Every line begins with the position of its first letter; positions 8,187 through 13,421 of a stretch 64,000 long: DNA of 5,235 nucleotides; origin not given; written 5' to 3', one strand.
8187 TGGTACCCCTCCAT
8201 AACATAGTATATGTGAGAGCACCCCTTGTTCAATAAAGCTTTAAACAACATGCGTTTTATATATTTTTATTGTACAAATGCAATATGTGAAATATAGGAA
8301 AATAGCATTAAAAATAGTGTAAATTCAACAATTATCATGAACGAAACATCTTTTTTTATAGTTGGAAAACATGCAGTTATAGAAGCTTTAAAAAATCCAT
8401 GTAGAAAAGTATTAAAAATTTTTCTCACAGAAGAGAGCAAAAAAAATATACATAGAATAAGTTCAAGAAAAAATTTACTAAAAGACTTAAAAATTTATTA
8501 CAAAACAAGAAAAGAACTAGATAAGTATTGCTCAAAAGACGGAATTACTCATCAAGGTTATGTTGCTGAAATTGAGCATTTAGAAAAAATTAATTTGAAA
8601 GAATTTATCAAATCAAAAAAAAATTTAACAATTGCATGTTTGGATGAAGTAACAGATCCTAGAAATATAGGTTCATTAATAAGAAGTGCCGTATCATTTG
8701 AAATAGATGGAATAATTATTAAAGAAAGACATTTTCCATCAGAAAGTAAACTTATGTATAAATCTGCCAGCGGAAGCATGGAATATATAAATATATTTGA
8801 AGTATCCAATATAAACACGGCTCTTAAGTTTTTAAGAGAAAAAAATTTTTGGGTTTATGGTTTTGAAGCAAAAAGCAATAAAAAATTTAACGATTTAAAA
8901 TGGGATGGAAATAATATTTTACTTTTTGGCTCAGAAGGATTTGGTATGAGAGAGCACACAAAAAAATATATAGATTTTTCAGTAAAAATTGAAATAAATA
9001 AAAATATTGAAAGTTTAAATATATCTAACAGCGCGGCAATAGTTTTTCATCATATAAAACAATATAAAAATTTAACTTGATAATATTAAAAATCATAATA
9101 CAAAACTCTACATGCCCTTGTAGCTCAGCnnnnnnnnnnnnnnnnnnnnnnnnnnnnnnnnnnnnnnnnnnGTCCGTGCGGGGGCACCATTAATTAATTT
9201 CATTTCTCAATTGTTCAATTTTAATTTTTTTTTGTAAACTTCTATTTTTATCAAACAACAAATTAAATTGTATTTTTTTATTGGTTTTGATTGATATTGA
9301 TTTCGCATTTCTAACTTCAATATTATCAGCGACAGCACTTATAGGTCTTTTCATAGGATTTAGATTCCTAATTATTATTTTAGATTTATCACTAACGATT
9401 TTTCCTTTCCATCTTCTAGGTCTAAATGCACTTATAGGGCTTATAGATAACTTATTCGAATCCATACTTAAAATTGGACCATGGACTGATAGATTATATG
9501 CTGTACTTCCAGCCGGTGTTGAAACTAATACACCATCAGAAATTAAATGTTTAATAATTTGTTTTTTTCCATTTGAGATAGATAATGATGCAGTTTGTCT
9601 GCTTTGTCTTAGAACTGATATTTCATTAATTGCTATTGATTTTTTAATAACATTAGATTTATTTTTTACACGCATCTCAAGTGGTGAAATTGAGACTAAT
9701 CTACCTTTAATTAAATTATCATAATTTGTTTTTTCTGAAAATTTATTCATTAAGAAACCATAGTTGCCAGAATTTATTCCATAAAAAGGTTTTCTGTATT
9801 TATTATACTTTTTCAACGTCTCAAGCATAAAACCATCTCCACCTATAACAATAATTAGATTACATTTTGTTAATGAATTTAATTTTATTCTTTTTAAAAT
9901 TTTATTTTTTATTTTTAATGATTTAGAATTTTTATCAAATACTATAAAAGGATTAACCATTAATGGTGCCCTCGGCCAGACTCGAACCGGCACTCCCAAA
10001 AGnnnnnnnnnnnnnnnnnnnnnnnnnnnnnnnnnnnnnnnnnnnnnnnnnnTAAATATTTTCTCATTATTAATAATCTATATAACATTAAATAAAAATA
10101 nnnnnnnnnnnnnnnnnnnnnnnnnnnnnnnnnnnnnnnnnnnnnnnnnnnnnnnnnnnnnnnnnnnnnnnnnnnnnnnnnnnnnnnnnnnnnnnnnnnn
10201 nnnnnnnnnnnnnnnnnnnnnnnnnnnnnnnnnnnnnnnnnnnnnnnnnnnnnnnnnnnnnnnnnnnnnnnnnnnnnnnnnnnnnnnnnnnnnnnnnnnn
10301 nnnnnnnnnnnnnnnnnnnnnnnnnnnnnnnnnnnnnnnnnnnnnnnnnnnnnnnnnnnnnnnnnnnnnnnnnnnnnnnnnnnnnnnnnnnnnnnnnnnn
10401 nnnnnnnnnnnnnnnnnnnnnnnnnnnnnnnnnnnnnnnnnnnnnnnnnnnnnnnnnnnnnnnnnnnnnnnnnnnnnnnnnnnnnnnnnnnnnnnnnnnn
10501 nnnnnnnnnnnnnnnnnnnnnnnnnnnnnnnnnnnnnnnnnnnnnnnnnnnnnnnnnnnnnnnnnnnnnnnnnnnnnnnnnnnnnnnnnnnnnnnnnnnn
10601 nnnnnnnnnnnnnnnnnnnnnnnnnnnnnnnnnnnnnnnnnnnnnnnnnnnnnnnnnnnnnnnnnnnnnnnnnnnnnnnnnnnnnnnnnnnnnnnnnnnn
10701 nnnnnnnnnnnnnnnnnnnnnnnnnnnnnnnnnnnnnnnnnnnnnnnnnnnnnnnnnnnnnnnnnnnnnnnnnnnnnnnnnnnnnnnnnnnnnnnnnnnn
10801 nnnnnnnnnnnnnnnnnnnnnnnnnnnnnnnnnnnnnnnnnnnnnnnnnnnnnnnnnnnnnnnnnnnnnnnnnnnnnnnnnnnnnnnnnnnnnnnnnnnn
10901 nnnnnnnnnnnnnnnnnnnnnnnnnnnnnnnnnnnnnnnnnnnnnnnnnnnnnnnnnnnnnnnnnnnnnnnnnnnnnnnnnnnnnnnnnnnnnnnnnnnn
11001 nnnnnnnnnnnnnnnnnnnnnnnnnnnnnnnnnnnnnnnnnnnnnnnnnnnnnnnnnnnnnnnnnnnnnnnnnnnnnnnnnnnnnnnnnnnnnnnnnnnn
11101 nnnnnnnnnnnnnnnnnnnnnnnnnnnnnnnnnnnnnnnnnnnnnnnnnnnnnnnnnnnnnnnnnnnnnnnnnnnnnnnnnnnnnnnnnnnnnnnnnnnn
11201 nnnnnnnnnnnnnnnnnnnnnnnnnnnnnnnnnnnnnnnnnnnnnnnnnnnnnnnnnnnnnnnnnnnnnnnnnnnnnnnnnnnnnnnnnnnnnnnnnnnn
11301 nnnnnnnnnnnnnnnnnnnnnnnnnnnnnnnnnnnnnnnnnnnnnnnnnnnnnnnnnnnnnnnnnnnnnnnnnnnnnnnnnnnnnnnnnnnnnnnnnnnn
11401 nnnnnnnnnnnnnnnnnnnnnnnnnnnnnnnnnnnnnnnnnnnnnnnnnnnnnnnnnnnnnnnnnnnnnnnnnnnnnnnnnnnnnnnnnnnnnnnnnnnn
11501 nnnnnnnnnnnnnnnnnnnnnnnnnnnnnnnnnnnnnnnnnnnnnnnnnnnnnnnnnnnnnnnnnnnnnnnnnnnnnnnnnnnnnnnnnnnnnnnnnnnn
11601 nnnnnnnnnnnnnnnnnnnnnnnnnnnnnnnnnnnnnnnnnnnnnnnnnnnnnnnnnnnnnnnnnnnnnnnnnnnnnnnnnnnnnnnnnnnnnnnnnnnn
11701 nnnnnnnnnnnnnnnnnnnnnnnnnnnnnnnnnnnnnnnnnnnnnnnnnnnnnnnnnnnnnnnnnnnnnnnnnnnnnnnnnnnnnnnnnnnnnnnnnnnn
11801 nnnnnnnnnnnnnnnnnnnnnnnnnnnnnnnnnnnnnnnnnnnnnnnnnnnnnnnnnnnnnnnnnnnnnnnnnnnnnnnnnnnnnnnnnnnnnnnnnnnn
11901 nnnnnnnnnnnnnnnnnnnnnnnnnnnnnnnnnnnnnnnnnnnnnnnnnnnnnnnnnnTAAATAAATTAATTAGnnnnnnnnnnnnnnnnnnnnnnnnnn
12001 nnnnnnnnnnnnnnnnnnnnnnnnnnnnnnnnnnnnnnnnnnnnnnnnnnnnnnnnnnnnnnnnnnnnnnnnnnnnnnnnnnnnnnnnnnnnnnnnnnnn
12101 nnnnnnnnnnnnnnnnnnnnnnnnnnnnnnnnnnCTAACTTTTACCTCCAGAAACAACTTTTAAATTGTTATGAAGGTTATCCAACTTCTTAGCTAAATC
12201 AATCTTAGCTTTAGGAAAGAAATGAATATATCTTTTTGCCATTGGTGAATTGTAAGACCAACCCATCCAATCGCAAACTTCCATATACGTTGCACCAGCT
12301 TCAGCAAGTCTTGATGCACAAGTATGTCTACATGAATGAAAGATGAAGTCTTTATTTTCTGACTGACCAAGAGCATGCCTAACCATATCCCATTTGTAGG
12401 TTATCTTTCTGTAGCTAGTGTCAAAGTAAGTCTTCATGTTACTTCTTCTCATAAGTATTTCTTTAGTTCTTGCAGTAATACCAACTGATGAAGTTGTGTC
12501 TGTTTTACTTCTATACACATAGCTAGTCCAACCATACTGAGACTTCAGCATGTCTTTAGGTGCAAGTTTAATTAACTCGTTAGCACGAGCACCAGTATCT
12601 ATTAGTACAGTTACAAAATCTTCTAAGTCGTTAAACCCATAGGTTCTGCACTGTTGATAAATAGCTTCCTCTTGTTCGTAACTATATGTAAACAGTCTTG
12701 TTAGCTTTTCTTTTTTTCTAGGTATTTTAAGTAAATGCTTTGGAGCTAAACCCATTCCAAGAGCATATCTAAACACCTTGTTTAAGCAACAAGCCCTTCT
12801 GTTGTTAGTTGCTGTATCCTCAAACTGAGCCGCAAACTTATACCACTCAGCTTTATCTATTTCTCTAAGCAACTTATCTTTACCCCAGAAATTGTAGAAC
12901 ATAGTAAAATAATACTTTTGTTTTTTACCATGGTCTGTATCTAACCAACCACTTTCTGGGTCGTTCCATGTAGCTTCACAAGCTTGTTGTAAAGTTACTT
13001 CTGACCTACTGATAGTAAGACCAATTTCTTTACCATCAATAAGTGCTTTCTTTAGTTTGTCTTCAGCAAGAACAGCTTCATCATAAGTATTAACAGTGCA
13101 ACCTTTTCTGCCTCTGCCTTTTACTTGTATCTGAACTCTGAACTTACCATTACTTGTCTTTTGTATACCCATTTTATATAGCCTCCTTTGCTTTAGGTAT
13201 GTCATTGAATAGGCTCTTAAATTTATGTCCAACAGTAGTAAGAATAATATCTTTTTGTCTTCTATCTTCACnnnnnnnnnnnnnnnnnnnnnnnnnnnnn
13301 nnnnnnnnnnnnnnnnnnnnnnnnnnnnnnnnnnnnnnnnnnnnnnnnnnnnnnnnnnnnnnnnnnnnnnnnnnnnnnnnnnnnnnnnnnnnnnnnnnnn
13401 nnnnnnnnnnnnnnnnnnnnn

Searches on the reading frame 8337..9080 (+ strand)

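Call 18: search_protein_families(library=pfam, proteins=[window:8337-9080:+])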
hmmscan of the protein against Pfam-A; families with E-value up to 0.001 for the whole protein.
window:8337-9080:+ (247 aa): 2 families
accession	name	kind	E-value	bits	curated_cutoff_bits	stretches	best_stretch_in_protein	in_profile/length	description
PF00588.24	SpoU_methylase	-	4e-35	121.4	29.7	1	100-237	4-141/142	SpoU rRNA Methylase family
PF08032.17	SpoU_sub_bind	-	1.9e-10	41.4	22.8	1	7-83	1-74/76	RNA 2'-O ribose methyltransferase substrate binding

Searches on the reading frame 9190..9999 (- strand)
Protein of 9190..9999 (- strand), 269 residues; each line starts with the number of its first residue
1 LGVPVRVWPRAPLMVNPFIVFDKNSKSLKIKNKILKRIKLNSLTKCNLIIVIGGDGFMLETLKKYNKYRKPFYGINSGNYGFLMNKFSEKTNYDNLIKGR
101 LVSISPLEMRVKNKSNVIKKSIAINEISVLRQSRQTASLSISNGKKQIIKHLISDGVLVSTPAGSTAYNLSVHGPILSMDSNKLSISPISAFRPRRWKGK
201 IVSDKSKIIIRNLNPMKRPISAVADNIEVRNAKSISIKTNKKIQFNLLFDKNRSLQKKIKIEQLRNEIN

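Call 18: search_protein_families(library=pfam, proteins=[window:9190-9999:-])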
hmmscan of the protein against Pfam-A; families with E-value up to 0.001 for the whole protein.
window:9190-9999:- (269 aa): 2 families
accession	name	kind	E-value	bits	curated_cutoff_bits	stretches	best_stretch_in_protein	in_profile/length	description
PF20143.4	NAD_kinase_C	-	3.9e-11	43.2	23.7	1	125-215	2-90/126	ATP-NAD kinase C-terminal domain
PF01513.26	NAD_kinase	-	1.4e-07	32.3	25.5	1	44-91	71-116/130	ATP-NAD kinase N-terminal domain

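Call 25: find_related_loci(query=window:9190-9999:-, collection=genome_contigs, flank=10000)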
Query window:9190-9999:- (269 aa) in genome_contigs; peptide patterns used: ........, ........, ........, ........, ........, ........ (x = any residue, [..] = any of these).
600 stretches matched a pattern (row limit reached: there are more); 425 encode a relative of the query (tblastn E <= 1e-3); the best 80 are kept; 80 distinct loci.
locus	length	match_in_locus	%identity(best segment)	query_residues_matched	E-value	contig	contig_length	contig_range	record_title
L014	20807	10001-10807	91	1-269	3e-160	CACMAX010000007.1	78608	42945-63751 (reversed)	MAG: uncultured Pelagibacteraceae bacterium isolate AG-918-E02 genome assembly, contig: AG-918-E02_NODE_7, whole genome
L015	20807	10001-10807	91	1-269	2e-158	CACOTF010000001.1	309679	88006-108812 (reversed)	MAG: uncultured Pelagibacteraceae bacterium isolate AH-324-O04 genome assembly, contig: AH-324-O04_NODE_1, whole genome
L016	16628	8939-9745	90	1-269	2e-158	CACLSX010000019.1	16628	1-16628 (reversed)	uncultured Pelagibacteraceae bacterium isolate AG-917-K10 genome assembly, contig: AG-917-K10_NODE_19, whole genome shot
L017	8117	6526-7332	89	1-269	7e-158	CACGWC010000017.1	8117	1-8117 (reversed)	uncultured Pelagibacteraceae bacterium isolate AG-426-E13 genome assembly, contig: AG-426-E13_NODE_17, whole genome shot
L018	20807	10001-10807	90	1-269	7e-158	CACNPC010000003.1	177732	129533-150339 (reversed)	MAG: uncultured Pelagibacteraceae bacterium isolate AG-893-J08 genome assembly, contig: AG-893-J08_NODE_3, whole genome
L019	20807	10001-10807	90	1-269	6e-158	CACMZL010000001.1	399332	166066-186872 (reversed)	MAG: uncultured Pelagibacteraceae bacterium isolate AG-892-J03 genome assembly, contig: AG-892-J03_NODE_1, whole genome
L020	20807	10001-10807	90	1-269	8e-158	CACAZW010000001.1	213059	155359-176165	uncultured Pelagibacteraceae bacterium isolate AG-899-A06 genome assembly, contig: AG-899-A06_NODE_1, whole genome shotg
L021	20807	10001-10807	90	1-269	1e-157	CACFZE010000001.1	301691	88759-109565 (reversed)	uncultured Pelagibacteraceae bacterium isolate AG-909-F14 genome assembly, contig: AG-909-F14_NODE_1, whole genome shotg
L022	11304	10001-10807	90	1-269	3e-157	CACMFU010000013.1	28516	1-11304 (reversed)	MAG: uncultured Pelagibacteraceae bacterium isolate AG-918-K13 genome assembly, contig: AG-918-K13_NODE_13, whole genome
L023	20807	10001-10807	90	1-269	3e-157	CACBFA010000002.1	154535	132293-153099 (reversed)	uncultured Pelagibacteraceae bacterium isolate AG-899-G03 genome assembly, contig: AG-899-G03_NODE_2, whole genome shotg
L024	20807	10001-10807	90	1-269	7e-157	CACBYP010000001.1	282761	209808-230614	uncultured Pelagibacteraceae bacterium isolate AG-900-I13 genome assembly, contig: AG-900-I13_NODE_1, whole genome shotg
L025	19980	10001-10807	90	1-269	6e-157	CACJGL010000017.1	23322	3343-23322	uncultured Pelagibacteraceae bacterium isolate AG-915-A06 genome assembly, contig: AG-915-A06_NODE_17, whole genome shot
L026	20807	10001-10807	90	1-269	2e-156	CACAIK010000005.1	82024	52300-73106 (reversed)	uncultured Pelagibacteraceae bacterium isolate AG-897-O16 genome assembly, contig: AG-897-O16_NODE_5, whole genome shotg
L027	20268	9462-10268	90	1-269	9e-156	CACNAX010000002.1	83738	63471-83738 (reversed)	MAG: uncultured Pelagibacteraceae bacterium isolate AG-920-C15 genome assembly, contig: AG-920-C15_NODE_2, whole genome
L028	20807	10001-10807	89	1-269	7e-156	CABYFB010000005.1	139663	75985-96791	MAG: uncultured Pelagibacteraceae bacterium isolate AG-894-B06 genome assembly, contig: AG-894-B06_NODE_5, whole genome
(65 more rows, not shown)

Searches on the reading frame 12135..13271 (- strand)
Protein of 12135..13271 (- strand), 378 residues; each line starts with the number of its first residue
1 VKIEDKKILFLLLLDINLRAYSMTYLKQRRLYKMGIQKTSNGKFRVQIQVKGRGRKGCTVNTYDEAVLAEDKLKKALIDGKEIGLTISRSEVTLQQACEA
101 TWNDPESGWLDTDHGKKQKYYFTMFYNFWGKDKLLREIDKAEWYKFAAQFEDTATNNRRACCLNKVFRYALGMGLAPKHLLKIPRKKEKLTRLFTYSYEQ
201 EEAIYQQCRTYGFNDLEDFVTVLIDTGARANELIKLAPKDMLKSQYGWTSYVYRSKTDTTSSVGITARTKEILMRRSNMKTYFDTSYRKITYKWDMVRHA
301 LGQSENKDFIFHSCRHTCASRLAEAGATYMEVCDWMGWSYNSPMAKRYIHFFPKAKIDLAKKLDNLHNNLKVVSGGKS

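Call 16: search_protein_families(library=phrogs, proteins=[window:12135-13271:-])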
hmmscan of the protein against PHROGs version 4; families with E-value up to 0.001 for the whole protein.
window:12135-13271:- (378 aa): 5 families
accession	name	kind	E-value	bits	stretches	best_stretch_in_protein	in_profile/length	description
phrog_1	-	integration and excision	4.7e-34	119.6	1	25-368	111-452/611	integrase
phrog_216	-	integration and excision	1.6e-14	54.7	1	221-370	81-244/301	integrase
phrog_7685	-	integration and excision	2e-05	25.3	1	285-366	155-238/240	integrase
phrog_35951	-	unknown function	0.00026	22.4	1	299-366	11-77/97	-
phrog_25190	-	integration and excision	0.00032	22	1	282-363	21-101/109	integrase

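Call 18: search_protein_families(library=pfam, proteins=[window:12135-13271:-])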
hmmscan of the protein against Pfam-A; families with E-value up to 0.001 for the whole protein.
window:12135-13271:- (378 aa): 1 family
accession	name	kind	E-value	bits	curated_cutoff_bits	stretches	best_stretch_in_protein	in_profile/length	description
PF00589.27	Phage_integrase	-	4.8e-12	46.4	27.1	1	199-351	6-168/172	Phage integrase family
